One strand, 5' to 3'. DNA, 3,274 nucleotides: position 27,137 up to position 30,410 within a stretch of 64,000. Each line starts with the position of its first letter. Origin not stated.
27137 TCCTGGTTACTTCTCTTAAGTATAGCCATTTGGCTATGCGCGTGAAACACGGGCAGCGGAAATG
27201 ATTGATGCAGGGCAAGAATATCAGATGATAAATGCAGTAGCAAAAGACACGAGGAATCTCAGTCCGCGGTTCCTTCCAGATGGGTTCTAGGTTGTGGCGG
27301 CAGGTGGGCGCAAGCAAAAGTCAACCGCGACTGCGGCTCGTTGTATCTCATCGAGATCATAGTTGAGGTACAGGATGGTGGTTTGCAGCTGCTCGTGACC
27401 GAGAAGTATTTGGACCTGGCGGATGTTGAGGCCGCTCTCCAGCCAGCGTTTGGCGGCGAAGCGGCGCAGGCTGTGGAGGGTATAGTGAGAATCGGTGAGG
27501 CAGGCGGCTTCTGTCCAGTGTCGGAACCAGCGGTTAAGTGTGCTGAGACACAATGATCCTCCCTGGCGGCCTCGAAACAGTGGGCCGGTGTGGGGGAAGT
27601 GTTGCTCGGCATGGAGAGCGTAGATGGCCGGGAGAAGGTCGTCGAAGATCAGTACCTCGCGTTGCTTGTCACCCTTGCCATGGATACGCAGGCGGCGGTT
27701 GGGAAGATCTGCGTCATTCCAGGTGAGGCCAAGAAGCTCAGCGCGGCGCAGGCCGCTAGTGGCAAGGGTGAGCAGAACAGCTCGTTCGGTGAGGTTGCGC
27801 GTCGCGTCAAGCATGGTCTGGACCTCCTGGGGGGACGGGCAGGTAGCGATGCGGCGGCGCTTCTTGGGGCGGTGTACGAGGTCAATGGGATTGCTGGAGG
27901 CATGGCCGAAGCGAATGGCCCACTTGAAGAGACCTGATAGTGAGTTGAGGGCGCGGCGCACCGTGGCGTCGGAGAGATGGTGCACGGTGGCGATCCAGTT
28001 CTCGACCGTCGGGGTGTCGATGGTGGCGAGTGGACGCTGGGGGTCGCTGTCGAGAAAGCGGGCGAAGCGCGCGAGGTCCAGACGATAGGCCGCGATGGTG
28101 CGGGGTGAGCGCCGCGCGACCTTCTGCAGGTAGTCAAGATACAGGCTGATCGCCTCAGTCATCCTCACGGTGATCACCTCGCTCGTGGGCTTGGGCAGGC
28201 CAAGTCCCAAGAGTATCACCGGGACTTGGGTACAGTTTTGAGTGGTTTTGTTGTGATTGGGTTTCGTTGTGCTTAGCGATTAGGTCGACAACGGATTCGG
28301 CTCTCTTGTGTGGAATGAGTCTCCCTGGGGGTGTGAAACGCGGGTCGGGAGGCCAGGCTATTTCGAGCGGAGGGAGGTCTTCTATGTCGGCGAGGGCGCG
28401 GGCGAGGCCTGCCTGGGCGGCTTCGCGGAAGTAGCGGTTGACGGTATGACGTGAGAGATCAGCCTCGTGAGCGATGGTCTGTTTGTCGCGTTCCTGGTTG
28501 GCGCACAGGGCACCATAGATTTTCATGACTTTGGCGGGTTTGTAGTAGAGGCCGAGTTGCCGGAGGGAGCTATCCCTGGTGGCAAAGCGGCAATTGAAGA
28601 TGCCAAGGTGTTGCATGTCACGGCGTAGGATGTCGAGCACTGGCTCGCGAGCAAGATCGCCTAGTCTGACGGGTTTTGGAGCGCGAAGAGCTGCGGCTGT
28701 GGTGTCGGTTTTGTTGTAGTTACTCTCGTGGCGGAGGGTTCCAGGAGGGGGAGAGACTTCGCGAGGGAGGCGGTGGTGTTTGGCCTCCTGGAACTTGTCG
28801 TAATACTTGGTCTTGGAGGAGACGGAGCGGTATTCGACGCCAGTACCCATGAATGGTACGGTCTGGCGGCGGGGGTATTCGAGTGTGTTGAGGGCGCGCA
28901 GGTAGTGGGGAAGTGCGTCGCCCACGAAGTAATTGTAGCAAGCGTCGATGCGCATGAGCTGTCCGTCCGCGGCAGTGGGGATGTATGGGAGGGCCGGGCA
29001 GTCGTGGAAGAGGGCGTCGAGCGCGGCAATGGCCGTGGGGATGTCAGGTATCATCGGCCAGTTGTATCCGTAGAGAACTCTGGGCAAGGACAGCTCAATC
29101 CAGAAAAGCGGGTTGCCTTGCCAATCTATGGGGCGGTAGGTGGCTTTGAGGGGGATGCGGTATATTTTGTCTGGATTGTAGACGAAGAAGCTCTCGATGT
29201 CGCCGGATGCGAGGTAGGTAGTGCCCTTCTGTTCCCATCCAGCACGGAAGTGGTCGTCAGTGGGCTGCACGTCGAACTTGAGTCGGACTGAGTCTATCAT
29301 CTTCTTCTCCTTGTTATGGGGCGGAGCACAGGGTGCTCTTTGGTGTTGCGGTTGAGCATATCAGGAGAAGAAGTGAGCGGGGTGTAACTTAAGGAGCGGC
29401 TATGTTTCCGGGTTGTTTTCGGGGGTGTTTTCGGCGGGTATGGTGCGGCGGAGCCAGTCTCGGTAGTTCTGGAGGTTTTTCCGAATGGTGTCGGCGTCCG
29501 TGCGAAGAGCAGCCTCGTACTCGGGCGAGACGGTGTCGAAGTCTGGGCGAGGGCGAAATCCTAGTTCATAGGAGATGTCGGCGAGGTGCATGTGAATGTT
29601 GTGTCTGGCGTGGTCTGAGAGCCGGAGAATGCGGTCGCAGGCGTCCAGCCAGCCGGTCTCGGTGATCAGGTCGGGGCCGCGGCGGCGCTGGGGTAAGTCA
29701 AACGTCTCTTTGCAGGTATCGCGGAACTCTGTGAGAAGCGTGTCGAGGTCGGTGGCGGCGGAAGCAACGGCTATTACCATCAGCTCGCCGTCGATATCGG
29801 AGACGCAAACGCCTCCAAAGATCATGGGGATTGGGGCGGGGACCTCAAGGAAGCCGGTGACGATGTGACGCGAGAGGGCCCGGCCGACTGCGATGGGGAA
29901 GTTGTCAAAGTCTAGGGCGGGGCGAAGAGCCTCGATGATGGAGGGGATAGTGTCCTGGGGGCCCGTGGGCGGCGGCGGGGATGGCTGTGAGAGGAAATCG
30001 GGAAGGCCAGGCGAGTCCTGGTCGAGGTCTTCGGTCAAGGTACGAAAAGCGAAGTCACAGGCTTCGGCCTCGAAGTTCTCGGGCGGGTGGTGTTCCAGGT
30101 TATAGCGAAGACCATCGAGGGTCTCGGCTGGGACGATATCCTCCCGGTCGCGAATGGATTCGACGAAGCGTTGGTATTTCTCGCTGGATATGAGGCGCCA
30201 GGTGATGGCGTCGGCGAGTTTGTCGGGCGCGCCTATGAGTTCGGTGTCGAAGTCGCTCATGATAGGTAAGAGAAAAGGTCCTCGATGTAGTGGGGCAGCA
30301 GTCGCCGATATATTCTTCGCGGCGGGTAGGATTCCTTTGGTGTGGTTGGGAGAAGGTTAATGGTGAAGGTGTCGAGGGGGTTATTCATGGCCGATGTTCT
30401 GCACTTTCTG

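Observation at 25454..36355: Identical-orientation 28-bp motif upstream of two paralogous integrase genes 10.9 kb apart: tandemly integrated sister elements?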

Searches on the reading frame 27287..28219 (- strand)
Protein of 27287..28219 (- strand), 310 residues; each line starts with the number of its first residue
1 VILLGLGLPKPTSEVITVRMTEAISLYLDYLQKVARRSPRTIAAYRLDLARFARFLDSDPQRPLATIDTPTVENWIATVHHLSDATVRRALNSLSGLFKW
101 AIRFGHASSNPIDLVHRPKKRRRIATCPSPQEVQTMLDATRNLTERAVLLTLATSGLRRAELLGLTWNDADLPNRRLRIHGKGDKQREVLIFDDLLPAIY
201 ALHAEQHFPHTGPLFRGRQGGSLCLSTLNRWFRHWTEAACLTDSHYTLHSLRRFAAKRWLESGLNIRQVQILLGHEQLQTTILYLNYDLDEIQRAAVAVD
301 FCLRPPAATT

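Call 10: search_protein_families(library=pfam, proteins=[window:27287-28219:-], max_evalue=0.01)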
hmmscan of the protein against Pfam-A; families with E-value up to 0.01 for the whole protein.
window:27287-28219:- (310 aa): 4 families
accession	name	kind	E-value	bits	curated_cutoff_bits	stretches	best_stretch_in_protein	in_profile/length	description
PF00589.27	Phage_integrase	-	7e-26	91.5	27.1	1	130-286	5-167/172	Phage integrase family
PF02899.23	Phage_int_SAM_1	-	6e-14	52.5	22.3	1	24-103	1-81/83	Phage integrase, N-terminal SAM-like domain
PF13495.12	Phage_int_SAM_4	-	3.7e-06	27.7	27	1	33-101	10-78/85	Phage integrase, N-terminal SAM-like domain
PF13102.12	Phage_int_SAM_5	-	0.0038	18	22.3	1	30-111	9-92/98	Phage integrase SAM-like domain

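Call 16: search_protein_families(library=ncbifam, proteins=[window:27287-28219:-], max_evalue=0.01)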
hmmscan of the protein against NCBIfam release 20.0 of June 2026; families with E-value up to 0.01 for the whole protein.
window:27287-28219:- (310 aa): 9 families
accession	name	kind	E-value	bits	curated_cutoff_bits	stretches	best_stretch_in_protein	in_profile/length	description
TIGR02224.1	recomb_XerC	equivalog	2.4e-48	165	335.15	1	27-294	3-284/295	tyrosine recombinase XerC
NF040815.2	recomb_XerA_Arch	equivalog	1.3e-41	142.9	220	1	27-294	3-261/263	site-specific tyrosine recombinase/integron integrase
TIGR02225.1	recomb_XerD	equivalog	8.9e-41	140.1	329.6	1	27-294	3-281/290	site-specific tyrosine recombinase XerD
NF001399.0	PRK00283.1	subfamily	4.1e-35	121.5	279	1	20-287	5-283/300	tyrosine recombinase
TIGR02249.1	integrase_gron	subfamily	3.5e-23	82.5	265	2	36-199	13-173/315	integron integrase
NF002331.0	PRK01287.1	subfamily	3.2e-21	75.7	371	1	24-293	30-318/365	site-specific tyrosine recombinase XerC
NF011946.0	PRK15417.1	equivalog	1e-13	51.2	435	2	225-286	254-314/337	integron integrase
NF003462.0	PRK05084.1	equivalog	8.2e-11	41.2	267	1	139-296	194-353/360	tyrosine recombinase XerS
NF007371.0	PRK09871.1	subfamily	3.6e-06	26.6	222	1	122-285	4-172/198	tyrosine-type DNA invertase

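Call 17: search_protein_families(library=phrogs, proteins=[window:27287-28219:-], max_evalue=0.01)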
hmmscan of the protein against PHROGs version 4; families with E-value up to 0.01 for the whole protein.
window:27287-28219:- (310 aa): 6 families
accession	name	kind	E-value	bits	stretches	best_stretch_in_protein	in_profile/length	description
phrog_1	-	integration and excision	1.5e-54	187.4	1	19-296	165-444/611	integrase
phrog_216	-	integration and excision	8.4e-29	101.6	1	88-301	16-238/301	integrase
phrog_7244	-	integration and excision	0.00016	22.1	1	57-170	108-223/263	integrase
phrog_5830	-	integration and excision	0.00078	19.7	1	57-195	35-182/318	integrase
phrog_7269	-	integration and excision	0.0015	19.4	1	248-296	30-78/89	integrase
phrog_37709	-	unknown function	0.0019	19.2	1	109-175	44-107/116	-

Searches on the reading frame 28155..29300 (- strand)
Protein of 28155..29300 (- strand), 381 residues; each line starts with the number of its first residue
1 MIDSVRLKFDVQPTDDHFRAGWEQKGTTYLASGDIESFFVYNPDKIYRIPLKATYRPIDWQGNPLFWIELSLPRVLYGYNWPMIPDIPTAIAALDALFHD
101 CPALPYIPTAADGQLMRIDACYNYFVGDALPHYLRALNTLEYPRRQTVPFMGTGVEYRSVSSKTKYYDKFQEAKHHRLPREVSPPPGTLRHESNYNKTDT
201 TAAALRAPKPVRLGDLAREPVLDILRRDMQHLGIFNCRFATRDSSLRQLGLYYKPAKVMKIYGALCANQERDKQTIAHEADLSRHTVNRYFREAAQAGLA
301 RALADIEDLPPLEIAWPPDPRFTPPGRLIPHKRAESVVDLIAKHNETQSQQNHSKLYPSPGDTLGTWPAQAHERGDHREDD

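Call 10: search_protein_families(library=pfam, proteins=[window:28155-29300:-], max_evalue=0.01)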
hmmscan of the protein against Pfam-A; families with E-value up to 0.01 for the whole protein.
window:28155-29300:- (381 aa): 0 families

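Call 16: search_protein_families(library=ncbifam, proteins=[window:28155-29300:-], max_evalue=0.01)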
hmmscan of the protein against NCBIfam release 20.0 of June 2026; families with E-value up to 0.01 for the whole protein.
window:28155-29300:- (381 aa): 0 families

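Call 17: search_protein_families(library=phrogs, proteins=[window:28155-29300:-], max_evalue=0.01)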
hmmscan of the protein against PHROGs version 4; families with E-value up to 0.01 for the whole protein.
window:28155-29300:- (381 aa): 0 families

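Call 18: search_protein_families(library=padloc, proteins=[window:28155-29300:-], max_evalue=0.01)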
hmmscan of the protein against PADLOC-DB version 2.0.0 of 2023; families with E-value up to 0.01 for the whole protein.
window:28155-29300:- (381 aa): 0 families

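Call 44: find_homologous_proteins(query=window:28155-29300:-, max_evalue=0.001)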
Query window:28155-29300:- (381 aa): 10 proteins with E <= 0.001 among 8000 candidates.
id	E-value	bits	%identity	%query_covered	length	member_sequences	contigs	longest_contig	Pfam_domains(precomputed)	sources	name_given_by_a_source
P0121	2.8e-265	897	100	100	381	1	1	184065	-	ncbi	-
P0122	3.9e-219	745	85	97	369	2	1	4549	-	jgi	-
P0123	6.9e-90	320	49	84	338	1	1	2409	-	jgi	jgi:hypothetical protein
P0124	1.0e-87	313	47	84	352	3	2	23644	-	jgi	-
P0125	1.2e-83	299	46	86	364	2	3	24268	-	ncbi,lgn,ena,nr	ncbi:MAG TPA: hypothetical protein VNA25_14425 [Phycisphaerae bacterium]|nr:hypothetical protein [Ph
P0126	8.8e-80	286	44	86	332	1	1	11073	-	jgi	jgi:hypothetical protein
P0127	1.6e-76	276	45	83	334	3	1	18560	PF05144.21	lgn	-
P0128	2.3e-63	232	47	65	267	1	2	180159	-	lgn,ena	-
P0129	1.6e-57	213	44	70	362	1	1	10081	PF05144.21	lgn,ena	-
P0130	2.2e-48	183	49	56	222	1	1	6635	-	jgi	jgi:hypothetical protein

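Call 45: find_encoding_contigs(protein=P0121, flank=10000, max_places=3)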
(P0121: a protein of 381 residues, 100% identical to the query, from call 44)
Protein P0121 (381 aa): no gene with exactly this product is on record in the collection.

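Call 46: find_encoding_contigs(protein=P0129, flank=10000, max_places=3)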
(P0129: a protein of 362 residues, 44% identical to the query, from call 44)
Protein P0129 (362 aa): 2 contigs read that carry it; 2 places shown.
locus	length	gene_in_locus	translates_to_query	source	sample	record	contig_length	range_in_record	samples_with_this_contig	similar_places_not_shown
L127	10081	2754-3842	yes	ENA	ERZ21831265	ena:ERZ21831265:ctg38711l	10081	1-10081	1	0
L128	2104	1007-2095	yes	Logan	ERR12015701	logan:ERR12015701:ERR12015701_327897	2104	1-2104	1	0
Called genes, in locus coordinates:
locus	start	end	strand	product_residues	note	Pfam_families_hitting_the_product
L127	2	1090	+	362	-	?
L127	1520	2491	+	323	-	-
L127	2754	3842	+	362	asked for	PF05144:Phage_CRI (faint)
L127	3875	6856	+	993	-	PF05729:NACHT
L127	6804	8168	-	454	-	PF13701:DDE_Tnp_1_4, PF01609:DDE_Tnp_1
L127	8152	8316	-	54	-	-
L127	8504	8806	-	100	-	-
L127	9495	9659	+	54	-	-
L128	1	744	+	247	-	?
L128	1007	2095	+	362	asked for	PF05144:Phage_CRI (faint)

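Call 47: find_encoding_contigs(protein=P0126, flank=10000, max_places=3)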
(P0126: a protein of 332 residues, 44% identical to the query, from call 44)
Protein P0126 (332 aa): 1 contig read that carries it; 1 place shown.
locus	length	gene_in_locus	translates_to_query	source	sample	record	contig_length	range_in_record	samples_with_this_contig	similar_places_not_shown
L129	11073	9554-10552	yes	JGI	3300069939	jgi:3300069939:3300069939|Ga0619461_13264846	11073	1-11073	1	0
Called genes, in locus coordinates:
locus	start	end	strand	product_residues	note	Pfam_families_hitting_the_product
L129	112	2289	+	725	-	PF07697:7TMR-HDED, PF07698:7TM-7TMR_HD, PF01966:HD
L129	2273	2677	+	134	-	PF02130:YbeY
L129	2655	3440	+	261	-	PF01219:DAGK_prokar, PF01569:PAP2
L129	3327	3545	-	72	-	-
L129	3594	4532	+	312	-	PF02985:HEAT (faint), PF13646:HEAT_2, PF02837:Glyco_hydro_2_N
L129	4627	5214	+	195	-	PF07963:N_methyl, PF07596:SBP_bac_10 (weak)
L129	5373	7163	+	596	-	PF01120:Alpha_L_fucos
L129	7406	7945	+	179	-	-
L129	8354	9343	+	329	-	-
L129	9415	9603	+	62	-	-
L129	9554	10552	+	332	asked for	-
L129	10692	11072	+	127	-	?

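Call 62: search_protein_families(library=pfam, alignment_id=A3, max_evalue=1)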
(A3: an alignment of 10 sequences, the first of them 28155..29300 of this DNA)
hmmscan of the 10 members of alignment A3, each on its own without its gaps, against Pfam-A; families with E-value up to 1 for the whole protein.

A. member 1, window:28155-29300:- (381 aa): 3 families
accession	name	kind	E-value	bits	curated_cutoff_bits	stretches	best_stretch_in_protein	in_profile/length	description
PF25213.1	HVO_A0261_N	-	0.011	16.1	35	1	266-301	20-55/86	HVO_A0261 N-terminal domain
PF01978.25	TrmB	-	0.056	13.7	25.6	1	259-301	11-53/68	Sugar-specific transcriptional regulator TrmB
PF13545.12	HTH_Crp_2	-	0.17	12.3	27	1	273-301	25-53/70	Crp-like helix-turn-helix domain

B. families by the number of members that match (of 10 scanned): 8 families
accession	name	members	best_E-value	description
PF05144.20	Phage_CRI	6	1.8e-05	Replication-associated protein G2P N-terminal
PF13545.12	HTH_Crp_2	3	0.055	Crp-like helix-turn-helix domain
PF25213.1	HVO_A0261_N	2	0.002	HVO_A0261 N-terminal domain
PF01978.25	TrmB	1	0.056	Sugar-specific transcriptional regulator TrmB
PF21214.3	SelB_WH_2nd_bact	1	0.059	Selenocysteine-specific elongation factor, winged helix domain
PF13730.12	HTH_36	1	0.07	Helix-turn-helix domain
PF13551.12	HTH_29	1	0.07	Winged helix-turn helix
PF06743.20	FAST_1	1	0.13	FAST kinase-like protein, subdomain 1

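Call 68: predict_structure(alignment_id=A3)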
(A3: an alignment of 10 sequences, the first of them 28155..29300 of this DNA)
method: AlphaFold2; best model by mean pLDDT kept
length: 381 residues; sequences in the alignment: 10
mean_pLDDT: 70.1   pTM: 0.59
mean pLDDT of the five models: 70.1, 69.1, 66.5, 64.6, 59.9
residues with pLDDT >= 90: 88; 70-90: 135; 50-70: 59; < 50: 99
segments of 3 or more residues with pLDDT < 50: 270-289, 298-319, 322-340, 352-381
pLDDT, mean of each block of 10 residues (from residue 1): 91 89 83 83 77 91 92 85 81 92 92 95 80 72 61 76 87 84 86 90 91 91 87 63 59 71 58 44 44 49 39 38 37 42 56 42 34 33 40
secondary structure, 60 per line:
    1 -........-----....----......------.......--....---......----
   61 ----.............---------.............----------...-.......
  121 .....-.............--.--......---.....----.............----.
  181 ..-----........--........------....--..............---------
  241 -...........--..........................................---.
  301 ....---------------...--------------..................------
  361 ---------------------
elements in order: E2-9 H15-18 E23-28 E35-41 H44-47 E51-56 E65-71 H72-77 H87-99 E114-125 H127-139 E145-150 E154-158 E163-168 H169-175 E188-195 H198-205 H218-231 H242-252 H255-296 H300-304 H337-354

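Call 92: list_cluster_members(proteins=[window:28155-29300:-, window:32948-34711:-, window:23613-24908:+])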
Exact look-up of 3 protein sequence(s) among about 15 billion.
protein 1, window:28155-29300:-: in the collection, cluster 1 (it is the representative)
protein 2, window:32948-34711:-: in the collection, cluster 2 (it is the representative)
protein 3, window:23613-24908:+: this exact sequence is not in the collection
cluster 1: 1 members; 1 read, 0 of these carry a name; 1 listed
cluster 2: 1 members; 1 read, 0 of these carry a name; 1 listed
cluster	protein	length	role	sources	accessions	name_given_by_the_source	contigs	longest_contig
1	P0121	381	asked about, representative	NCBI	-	-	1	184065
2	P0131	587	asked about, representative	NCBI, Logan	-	-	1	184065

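Call 99: search_dna_similar(query=window:28155-29300:-, collection=plasmids, mode=protein, max_evalue=0.001, max_rows=10)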
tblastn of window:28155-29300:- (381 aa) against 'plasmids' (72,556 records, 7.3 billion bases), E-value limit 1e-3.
No match.

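Call 100: search_dna_similar(query=window:28155-29300:-, collection=phages, mode=protein, max_evalue=0.001, max_rows=10)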
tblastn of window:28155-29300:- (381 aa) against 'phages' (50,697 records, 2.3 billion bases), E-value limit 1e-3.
No match.

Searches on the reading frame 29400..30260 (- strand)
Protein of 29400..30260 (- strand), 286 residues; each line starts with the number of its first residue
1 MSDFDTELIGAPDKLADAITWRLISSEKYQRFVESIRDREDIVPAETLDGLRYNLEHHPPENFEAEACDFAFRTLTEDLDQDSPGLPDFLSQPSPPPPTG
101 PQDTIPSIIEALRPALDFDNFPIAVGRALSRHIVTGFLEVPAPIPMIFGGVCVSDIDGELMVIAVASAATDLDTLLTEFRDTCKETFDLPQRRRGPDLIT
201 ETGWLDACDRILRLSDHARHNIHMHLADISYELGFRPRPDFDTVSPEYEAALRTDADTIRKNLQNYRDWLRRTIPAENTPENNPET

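Call 10: search_protein_families(library=pfam, proteins=[window:29400-30260:-], max_evalue=0.01)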
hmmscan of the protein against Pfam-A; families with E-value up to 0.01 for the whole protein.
window:29400-30260:- (286 aa): 0 families

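Call 16: search_protein_families(library=ncbifam, proteins=[window:29400-30260:-], max_evalue=0.01)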
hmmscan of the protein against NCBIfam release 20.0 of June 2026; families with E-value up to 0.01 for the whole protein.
window:29400-30260:- (286 aa): 0 families

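Call 17: search_protein_families(library=phrogs, proteins=[window:29400-30260:-], max_evalue=0.01)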
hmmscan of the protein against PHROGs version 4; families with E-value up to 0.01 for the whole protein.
window:29400-30260:- (286 aa): 0 families

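Call 18: search_protein_families(library=padloc, proteins=[window:29400-30260:-], max_evalue=0.01)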
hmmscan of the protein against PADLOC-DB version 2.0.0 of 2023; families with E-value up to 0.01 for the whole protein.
window:29400-30260:- (286 aa): 0 families
